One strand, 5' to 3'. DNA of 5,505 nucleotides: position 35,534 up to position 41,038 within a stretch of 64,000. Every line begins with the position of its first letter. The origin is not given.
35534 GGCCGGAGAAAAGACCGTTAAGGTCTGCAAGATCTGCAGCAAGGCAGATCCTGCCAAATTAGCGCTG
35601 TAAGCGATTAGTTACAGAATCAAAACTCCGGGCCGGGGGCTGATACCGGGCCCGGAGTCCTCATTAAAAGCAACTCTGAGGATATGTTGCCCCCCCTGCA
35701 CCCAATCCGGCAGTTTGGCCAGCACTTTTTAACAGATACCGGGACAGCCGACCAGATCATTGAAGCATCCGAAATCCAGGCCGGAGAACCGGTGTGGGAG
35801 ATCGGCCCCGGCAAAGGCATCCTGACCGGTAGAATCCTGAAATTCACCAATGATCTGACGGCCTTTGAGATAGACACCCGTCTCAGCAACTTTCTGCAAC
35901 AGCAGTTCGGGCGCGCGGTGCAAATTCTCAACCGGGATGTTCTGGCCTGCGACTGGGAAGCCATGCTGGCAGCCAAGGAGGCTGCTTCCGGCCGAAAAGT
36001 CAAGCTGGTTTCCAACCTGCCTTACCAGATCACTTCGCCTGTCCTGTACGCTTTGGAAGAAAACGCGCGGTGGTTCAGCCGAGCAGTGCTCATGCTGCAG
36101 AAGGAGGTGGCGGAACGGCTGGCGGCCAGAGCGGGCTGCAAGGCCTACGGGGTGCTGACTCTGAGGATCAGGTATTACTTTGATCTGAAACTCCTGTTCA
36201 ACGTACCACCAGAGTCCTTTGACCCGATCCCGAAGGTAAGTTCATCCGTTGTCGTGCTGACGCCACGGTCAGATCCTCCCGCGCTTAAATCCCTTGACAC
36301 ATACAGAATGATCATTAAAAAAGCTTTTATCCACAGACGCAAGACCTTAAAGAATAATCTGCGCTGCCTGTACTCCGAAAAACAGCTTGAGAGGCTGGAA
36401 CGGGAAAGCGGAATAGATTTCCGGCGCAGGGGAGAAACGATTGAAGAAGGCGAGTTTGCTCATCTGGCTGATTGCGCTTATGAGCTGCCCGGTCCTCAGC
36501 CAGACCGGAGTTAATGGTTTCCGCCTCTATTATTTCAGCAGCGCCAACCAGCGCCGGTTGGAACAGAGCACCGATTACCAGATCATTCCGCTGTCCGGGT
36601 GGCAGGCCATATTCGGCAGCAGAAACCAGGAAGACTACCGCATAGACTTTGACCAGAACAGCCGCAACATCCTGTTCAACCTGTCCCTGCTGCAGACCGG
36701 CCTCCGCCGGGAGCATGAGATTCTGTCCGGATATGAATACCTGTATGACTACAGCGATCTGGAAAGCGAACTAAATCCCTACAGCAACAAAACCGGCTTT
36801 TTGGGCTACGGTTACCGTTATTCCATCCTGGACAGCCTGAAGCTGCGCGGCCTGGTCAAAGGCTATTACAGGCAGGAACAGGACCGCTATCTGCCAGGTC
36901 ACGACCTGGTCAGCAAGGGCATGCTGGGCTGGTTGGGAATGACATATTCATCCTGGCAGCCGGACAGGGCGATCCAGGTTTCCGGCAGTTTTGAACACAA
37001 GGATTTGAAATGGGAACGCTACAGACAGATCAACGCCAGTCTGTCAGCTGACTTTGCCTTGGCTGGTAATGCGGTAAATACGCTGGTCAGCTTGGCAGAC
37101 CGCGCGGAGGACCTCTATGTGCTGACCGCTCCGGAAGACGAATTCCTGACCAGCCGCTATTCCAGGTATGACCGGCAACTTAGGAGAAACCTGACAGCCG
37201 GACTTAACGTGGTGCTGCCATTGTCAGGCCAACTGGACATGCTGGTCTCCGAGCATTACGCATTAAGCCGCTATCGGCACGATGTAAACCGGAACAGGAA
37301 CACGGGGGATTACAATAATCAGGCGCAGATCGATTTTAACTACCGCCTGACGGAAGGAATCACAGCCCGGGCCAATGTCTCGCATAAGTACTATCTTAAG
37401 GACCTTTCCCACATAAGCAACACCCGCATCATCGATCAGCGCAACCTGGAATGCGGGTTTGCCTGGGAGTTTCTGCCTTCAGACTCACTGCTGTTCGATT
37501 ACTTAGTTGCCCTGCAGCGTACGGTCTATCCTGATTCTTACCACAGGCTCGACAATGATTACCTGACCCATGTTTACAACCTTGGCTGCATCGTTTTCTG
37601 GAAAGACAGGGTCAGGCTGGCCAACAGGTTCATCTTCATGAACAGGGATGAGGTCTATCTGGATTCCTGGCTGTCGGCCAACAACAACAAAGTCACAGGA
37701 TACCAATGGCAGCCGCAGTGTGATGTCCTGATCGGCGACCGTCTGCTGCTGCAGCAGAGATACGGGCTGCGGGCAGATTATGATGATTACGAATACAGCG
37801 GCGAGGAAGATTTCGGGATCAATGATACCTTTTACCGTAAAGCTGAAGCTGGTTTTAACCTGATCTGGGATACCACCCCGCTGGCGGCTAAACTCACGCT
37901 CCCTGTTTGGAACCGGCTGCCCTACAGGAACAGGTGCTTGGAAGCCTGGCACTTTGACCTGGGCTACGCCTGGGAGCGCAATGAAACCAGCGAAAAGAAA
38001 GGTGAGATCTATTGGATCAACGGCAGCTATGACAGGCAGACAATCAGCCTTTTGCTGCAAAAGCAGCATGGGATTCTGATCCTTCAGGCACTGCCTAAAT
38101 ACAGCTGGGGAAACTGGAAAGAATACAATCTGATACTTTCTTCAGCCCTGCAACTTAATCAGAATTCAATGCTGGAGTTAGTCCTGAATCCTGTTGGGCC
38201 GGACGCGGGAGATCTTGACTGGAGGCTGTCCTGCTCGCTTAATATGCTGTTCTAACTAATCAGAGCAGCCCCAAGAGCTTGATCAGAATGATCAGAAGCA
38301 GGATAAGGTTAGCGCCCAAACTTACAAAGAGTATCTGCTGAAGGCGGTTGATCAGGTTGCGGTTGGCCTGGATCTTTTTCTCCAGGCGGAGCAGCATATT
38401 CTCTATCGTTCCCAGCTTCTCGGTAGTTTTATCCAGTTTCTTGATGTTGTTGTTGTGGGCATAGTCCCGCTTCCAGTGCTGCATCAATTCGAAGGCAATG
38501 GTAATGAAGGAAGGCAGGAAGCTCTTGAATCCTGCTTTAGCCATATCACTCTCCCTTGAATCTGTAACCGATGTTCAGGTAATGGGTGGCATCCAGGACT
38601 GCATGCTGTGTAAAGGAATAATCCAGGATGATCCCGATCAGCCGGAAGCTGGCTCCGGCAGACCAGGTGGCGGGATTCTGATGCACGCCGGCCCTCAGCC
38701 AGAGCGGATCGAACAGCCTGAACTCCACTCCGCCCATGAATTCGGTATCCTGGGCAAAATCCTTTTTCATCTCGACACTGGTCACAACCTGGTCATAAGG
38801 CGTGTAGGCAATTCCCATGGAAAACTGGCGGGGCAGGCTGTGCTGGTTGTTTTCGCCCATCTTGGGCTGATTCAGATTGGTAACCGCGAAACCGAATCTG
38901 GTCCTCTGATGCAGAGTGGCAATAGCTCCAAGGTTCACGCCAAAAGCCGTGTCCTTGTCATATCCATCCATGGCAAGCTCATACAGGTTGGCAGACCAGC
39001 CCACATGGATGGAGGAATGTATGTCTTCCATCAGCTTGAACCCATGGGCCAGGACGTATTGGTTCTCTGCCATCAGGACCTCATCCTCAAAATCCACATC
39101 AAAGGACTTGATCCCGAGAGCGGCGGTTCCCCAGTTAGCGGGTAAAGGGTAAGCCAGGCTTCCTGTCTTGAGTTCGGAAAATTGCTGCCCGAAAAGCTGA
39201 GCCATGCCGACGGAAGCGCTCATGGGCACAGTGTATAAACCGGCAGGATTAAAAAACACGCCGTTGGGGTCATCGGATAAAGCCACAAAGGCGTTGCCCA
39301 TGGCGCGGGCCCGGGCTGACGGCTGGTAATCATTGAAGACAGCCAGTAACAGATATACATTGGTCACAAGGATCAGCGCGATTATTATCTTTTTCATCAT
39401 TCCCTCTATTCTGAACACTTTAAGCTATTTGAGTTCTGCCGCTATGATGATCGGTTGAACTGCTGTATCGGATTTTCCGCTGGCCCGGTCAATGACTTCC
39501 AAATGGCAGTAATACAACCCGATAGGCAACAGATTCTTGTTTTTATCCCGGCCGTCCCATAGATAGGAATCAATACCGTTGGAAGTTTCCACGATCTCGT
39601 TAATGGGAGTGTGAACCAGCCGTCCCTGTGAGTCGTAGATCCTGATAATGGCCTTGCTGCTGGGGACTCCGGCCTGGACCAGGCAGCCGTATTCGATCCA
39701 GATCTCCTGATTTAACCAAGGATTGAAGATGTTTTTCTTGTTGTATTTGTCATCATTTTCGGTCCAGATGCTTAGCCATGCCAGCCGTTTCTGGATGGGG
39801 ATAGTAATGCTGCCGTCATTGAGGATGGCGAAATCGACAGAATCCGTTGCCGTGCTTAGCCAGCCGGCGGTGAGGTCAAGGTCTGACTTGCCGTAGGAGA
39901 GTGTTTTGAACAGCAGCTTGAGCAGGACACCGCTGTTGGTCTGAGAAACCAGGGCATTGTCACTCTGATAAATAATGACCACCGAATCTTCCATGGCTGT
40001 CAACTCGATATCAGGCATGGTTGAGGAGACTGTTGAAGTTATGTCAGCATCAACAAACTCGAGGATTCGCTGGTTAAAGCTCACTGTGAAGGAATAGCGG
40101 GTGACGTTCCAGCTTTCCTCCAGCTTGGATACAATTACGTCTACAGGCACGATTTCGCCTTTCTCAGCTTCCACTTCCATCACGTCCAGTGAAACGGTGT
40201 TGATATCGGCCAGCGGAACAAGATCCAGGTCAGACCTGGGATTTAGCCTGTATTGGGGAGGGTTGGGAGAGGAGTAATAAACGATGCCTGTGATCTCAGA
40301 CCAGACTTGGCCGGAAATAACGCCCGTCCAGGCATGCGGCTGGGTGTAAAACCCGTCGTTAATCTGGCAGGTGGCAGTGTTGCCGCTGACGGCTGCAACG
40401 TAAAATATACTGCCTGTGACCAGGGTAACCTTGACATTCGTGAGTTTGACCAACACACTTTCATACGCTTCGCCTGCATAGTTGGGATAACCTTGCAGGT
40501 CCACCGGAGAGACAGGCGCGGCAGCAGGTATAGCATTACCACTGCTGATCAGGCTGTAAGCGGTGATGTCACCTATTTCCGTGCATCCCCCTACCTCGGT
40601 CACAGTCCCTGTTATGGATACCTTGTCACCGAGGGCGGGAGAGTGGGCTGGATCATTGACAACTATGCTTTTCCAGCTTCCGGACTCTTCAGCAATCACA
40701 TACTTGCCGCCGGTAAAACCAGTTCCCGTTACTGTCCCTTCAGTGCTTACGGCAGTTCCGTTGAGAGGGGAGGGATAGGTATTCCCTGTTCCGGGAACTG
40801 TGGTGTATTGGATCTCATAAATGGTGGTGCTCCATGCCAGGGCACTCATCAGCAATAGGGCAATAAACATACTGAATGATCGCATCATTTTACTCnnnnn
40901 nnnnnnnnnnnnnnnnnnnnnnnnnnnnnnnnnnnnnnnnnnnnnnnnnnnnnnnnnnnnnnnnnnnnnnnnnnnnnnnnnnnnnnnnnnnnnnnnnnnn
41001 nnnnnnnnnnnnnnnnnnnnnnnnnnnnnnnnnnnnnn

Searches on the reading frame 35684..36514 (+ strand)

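Call 57: search_protein_families(library=pfam, proteins=[window:35684-36514:+], max_evalue=0.0001)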
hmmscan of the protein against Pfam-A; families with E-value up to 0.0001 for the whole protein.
window:35684-36514:+ (276 aa): 1 family
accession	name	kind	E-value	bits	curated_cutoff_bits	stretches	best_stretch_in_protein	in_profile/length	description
PF00398.26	RrnaAD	-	1.4e-59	201.8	24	1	9-259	6-255/263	Ribosomal RNA adenine dimethylase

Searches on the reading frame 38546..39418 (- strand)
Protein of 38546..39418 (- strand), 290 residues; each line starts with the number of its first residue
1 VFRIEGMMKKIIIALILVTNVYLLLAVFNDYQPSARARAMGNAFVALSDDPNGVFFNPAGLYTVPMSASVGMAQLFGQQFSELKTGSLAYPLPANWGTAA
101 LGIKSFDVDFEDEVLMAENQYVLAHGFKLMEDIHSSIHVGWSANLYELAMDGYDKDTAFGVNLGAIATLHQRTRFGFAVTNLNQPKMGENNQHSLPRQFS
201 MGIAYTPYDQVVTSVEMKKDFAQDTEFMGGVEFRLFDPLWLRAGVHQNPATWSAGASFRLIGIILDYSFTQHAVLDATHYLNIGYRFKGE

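Call 57: search_protein_families(library=pfam, proteins=[window:38546-39418:-], max_evalue=0.0001)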
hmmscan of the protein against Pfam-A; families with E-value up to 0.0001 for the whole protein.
window:38546-39418:- (290 aa): 1 family
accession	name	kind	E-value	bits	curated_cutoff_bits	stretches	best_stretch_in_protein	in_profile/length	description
PF13729.12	TraF_2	-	5e-05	23.1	25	0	151-214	188-260/264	F plasmid transfer operon, TraF, protein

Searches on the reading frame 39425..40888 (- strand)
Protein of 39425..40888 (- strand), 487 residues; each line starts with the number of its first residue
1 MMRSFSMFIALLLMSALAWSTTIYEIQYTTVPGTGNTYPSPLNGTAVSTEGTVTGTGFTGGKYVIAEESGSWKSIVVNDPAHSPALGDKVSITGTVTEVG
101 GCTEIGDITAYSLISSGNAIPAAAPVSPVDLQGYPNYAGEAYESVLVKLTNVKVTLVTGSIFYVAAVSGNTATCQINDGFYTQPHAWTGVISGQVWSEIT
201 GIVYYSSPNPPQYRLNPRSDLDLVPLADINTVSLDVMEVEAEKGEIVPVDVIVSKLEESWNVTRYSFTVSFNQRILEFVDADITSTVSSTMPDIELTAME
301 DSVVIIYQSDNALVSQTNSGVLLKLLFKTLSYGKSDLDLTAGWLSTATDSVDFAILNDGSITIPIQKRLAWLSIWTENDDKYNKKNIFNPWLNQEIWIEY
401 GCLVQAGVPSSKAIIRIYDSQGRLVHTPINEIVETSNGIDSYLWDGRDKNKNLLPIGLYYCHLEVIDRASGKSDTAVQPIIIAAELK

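Call 57: search_protein_families(library=pfam, proteins=[window:39425-40888:-], max_evalue=0.0001)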
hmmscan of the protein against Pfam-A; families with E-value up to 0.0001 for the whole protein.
window:39425-40888:- (487 aa): 2 families
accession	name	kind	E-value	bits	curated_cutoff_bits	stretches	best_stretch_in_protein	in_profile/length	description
PF00963.24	Cohesin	-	2.2e-06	28.4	24.1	1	233-363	2-139/139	Cohesin domain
PF13860.13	FlgD_ig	-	1.6e-05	25.2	27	1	409-462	21-72/79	FlgD Ig-like domain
